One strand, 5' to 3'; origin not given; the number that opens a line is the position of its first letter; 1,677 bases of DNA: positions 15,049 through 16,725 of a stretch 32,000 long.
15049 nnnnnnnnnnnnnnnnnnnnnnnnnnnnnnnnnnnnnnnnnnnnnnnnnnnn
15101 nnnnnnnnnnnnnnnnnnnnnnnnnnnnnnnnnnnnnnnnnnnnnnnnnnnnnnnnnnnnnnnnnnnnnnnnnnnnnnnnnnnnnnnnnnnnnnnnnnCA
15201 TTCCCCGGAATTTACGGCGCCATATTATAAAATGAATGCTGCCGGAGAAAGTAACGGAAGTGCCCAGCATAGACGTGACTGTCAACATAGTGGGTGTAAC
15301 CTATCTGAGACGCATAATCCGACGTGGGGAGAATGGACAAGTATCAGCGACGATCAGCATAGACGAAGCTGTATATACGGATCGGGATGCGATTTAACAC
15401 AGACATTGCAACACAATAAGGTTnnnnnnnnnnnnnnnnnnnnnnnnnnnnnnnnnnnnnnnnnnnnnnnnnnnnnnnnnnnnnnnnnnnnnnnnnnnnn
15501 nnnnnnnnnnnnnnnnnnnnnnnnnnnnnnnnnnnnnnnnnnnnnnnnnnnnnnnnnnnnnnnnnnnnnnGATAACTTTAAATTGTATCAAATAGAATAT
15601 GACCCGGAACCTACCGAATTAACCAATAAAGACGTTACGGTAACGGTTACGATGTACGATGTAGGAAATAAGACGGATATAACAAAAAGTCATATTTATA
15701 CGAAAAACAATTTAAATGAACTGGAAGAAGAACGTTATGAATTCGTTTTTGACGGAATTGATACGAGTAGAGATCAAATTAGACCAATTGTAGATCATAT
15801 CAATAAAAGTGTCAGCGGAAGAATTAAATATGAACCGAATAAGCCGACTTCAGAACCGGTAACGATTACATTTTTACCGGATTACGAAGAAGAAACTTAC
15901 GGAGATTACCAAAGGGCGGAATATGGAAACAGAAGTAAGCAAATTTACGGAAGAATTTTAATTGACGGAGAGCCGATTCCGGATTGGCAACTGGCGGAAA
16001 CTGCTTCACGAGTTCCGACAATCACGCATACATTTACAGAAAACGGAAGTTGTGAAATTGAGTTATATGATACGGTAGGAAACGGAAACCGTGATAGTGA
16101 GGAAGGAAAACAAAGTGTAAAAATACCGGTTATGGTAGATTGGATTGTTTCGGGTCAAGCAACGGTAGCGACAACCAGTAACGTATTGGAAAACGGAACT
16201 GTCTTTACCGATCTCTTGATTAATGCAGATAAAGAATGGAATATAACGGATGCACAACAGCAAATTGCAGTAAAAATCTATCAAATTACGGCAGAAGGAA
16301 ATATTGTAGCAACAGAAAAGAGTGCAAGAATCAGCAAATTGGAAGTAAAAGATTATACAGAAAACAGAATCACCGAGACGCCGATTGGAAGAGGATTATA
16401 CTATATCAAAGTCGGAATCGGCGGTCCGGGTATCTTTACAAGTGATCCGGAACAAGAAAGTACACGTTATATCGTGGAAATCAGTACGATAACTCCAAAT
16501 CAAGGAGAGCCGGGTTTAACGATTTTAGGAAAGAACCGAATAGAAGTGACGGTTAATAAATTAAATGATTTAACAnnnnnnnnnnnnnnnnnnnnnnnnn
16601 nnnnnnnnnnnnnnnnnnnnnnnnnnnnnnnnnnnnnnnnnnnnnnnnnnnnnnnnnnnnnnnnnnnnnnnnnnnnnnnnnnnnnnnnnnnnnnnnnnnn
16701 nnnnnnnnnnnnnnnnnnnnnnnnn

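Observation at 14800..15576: Array of about 6 uncharacterised Cys2His2-like modules in an extracellular protein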

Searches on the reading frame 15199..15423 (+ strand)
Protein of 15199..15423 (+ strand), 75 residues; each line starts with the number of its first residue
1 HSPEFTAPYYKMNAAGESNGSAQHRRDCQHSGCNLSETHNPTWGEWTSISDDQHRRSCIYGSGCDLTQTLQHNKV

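Call 40: find_homologous_proteins(query=A4, max_evalue=0.001)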
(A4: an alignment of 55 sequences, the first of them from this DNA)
Query A4 (55 sequences): 13 candidates shared short words with the query, none scored E <= 0.001.

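Call 47: predict_structure(alignment_id=A4)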
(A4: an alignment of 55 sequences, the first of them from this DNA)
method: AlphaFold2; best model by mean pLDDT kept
length: 75 residues; sequences in the alignment: 55
mean_pLDDT: 80.0   pTM: 0.58
mean pLDDT of the five models: 80.0, 76.8, 75.1, 74.5, 74.2
residues with pLDDT >= 90: 18; 70-90: 41; 50-70: 12; < 50: 4
segments of 3 or more residues with pLDDT < 50: 16-19
pLDDT, mean of each block of 10 residues (from residue 1): 74 54 82 87 92 90 81 77
secondary structure, 60 per line:
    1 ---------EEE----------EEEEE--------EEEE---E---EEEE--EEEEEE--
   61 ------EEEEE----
elements in order: E10-12 E23-27 E36-39 E47-50 E53-58 E67-71

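Call 50: fold_search(model_id=the predicted structure, library=pdb)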
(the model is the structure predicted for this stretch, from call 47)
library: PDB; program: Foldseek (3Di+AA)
matches with E <= 10: 135; with E <= 0.001: 0
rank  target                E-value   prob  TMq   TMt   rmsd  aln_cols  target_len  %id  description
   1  1iz6_C                6.7e-01  0.18  0.27  0.16  17.3        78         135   13  Crystal Structure of Translation Initiation Factor 5A from Pyrococcus Horikoshii (released 2003-01-28)
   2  6v65_A                7.1e-01  0.20  0.27  0.20  13.0        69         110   13  Crystal structure of KRAS(GMPPNP)-NF1(GRD)-SPRED1 complex (released 2020-07-15)
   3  8ebt_K                7.9e-01  0.97  0.37  0.17   1.1        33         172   24  XPA repositioning Core7 of TFIIH relative to XPC-DNA lesion (Cy5) (released 2023-04-19)
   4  3lhc                  7.9e-01  0.18  0.29  0.23  11.7        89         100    9  Crystal structure of cyanovirin-n swapping domain b mutant (released 2010-02-09)
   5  2y8g_A                8.4e-01  0.18  0.28  0.19  12.9        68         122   15  Structure of the Ran-binding domain from human RanBP3 (E352A-R353V double mutant) (released 2011-02-16)
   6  9pd5_K                8.9e-01  0.96  0.37  0.18   1.1        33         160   24  NER dual incision complex - NoF (released 2026-02-18)
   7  9pd3_K                8.9e-01  0.95  0.37  0.14   1.1        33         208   24  NER dual incision complex - DuIS (released 2026-02-18)
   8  1xod_B                1.7e+00  0.13  0.27  0.19  12.9        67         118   10  Crystal structure of X. tropicalis Spred1 EVH-1 domain (released 2005-01-25)
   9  2y8f_C                1.7e+00  0.12  0.27  0.19  12.0        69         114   13  Structure of the Ran-binding domain from human RanBP3 (wild type) (released 2011-02-16)
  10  3syx                  1.9e+00  0.13  0.27  0.19  13.0        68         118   13  Crystal Structure of the WH1 domain from human sprouty-related, EVH1 domain-containing protein. Northeast Structural Gen (released 2011-08-03)
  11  2jzj_MODEL_1_A        2.0e+00  0.10  0.23  0.16  12.5        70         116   14  Structure of CrCVNH (C. richardii CVNH) (released 2008-03-25)
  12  7r03_A                2.4e+00  0.18  0.30  0.02   8.4        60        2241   13  Neurofibromin occluded conformation (released 2022-03-30)
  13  2e2x_A                2.5e+00  0.12  0.28  0.11   7.6        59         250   14  Sec14 Homology Module of Neurofibromin in complex with phosphatitylethanolamine (released 2007-10-02)
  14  9pcp_K                2.7e+00  0.33  0.30  0.12   2.7        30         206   30  NER dual incision complex - NoG (released 2026-04-01)
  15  2y8f_B                2.7e+00  0.12  0.26  0.19   9.9        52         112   12  Structure of the Ran-binding domain from human RanBP3 (wild type) (released 2011-02-16)
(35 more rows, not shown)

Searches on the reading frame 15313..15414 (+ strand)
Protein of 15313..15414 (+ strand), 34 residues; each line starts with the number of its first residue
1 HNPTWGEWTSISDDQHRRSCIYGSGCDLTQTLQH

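Call 36: search_solved_structures(query=A3, max_evalue=10, show_alignments=3)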
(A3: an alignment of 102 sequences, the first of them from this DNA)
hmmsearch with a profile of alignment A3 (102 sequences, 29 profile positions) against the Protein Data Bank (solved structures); distinct sequences matched with E-value up to 10: 32.
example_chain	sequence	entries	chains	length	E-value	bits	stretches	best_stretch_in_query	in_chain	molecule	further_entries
1rb9_A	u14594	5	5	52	0.11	15.8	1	16-23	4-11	RUBREDOXIN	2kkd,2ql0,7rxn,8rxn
1spw_A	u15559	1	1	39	0.19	15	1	17-23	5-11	Rubredoxin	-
1rdv_A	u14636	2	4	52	0.28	14.5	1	16-23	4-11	RUBREDOXIN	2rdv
7ne9_AAA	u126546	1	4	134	0.36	14.1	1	8-29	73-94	Ferric uptake regulator family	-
8br8_Sh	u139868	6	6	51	0.45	13.8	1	14-26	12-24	Ribosomal protein S29A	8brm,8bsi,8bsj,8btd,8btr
1e8j_A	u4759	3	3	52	0.46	13.8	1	17-23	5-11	RUBREDOXIN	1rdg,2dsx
3mqk_B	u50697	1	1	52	0.47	13.8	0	17-29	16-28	Ribosome biogenesis protein Nop10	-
9w1v_A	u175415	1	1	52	0.49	13.7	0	18-24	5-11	RUBREDOXIN 3796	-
2rfk_B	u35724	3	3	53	0.5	13.7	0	17-29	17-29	Ribosome biogenesis protein Nop10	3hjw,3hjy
2aus_D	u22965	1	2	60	0.55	13.5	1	17-29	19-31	Ribosome biogenesis protein Nop10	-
2ey4_E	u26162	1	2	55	0.57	13.5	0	17-29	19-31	Ribosome biogenesis protein Nop10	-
1t9p_A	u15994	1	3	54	0.7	13.2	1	15-23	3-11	Rubredoxin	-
2hvy_C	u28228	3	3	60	0.74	13.1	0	17-29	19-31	Ribosome biogenesis protein Nop10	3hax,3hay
3lwo_B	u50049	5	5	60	0.75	13.1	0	17-29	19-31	Ribosome biogenesis protein Nop10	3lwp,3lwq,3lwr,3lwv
8q5b_A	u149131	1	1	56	0.76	13.1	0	17-23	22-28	Small CPxCG-related zinc finger protein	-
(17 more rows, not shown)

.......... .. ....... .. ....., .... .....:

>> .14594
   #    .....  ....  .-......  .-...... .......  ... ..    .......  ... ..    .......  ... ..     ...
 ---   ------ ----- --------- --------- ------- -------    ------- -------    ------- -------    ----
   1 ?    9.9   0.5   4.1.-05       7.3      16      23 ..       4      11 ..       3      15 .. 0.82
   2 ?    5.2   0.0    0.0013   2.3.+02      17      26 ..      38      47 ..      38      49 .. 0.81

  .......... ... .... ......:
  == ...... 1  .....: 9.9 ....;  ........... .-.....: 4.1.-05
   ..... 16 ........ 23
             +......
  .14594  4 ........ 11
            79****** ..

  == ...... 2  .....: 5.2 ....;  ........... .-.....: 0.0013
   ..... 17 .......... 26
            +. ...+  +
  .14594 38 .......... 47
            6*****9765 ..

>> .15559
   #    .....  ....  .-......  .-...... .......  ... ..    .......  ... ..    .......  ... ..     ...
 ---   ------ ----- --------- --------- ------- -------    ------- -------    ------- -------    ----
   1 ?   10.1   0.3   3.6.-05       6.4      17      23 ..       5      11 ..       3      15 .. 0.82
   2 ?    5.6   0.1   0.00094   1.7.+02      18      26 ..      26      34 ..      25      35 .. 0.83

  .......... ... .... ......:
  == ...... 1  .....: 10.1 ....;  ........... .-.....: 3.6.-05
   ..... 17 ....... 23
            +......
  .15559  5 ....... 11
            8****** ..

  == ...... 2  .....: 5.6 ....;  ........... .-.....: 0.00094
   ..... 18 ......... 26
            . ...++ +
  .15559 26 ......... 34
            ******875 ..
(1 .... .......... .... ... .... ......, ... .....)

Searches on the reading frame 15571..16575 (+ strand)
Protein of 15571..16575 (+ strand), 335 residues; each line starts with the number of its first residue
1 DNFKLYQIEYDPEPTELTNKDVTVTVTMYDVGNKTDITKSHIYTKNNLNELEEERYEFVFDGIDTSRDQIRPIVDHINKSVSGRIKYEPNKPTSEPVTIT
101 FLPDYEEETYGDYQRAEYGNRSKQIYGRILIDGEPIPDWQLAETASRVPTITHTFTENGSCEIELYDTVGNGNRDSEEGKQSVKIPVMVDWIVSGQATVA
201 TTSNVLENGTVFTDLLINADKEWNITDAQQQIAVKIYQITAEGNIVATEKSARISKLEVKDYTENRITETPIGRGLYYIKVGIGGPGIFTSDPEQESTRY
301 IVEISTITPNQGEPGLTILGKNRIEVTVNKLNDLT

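Call 74: search_solved_structures(query=A5, max_evalue=10)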
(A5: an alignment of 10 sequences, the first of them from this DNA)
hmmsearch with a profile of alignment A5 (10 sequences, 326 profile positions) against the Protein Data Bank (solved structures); distinct sequences matched with E-value up to 10: 4.
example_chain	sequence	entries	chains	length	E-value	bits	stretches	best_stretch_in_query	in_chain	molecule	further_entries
5dz8_A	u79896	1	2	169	0.1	15.3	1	90-196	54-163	BspA (BspA_V)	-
8cxj_D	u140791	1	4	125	0.23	14.2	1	106-182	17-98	Surface protein R28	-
1b0z_A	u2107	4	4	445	0.77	12.4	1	57-138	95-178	PROTEIN (PHOSPHOGLUCOSE ISOMERASE) | PHOSPHOGLUCOSE ISOMERASE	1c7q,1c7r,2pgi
7t1c_A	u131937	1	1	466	1.3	11.7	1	119-201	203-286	Ribulose-bisphosphate carboxylase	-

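Call 75: search_protein_families(library=pfam, alignment_id=A5, max_evalue=1)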
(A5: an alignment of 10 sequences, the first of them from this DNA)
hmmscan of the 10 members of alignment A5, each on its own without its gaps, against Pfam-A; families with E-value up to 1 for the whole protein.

A. member 1, seq(335 aa): 1 family
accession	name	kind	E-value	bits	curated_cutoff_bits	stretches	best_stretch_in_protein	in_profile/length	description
PF01015.23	Ribosomal_S3Ae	-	0.041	13.9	29.3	1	23-79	44-98/191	Ribosomal S3Ae family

B. families by the number of members that match (of 10 scanned): 20 families
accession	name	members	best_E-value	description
PF01533.22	Tospo_nucleocap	1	0.0061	Tospovirus nucleocapsid protein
PF20736.2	Glyco_hydro127M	1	0.024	Beta-L-arabinofuranosidase, GH127 middle domain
PF17443.8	pXO2-72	1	0.03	Uncharacterized protein pXO2-72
PF06115.17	DUF956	1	0.03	Domain of unknown function (DUF956)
PF01015.23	Ribosomal_S3Ae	1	0.041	Ribosomal S3Ae family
PF17952.6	Cas6_N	1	0.058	Cas6 N-terminal domain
PF08295.17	Sin3_corepress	1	0.069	Sin3 family co-repressor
PF18911.6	PKD_4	1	0.074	PKD domain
PF07894.18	SACK1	1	0.074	Scaffolding anchor of CK1 domain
PF25830.1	Ig_NFAM1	1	0.076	NFAM1 immunoglobin domain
PF12883.13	DUF3828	1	0.081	Protein of unknown function (DUF3828)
PF13754.12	Big_3_4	1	0.12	Domain of unknown function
PF07009.16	NusG_II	1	0.12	NusG domain II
PF12245.14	Big_3_2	1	0.15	Bacterial Ig-like domain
PF20754.2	Thermo-DBP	1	0.16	Thermo-DBP-RP2 C-terminal domain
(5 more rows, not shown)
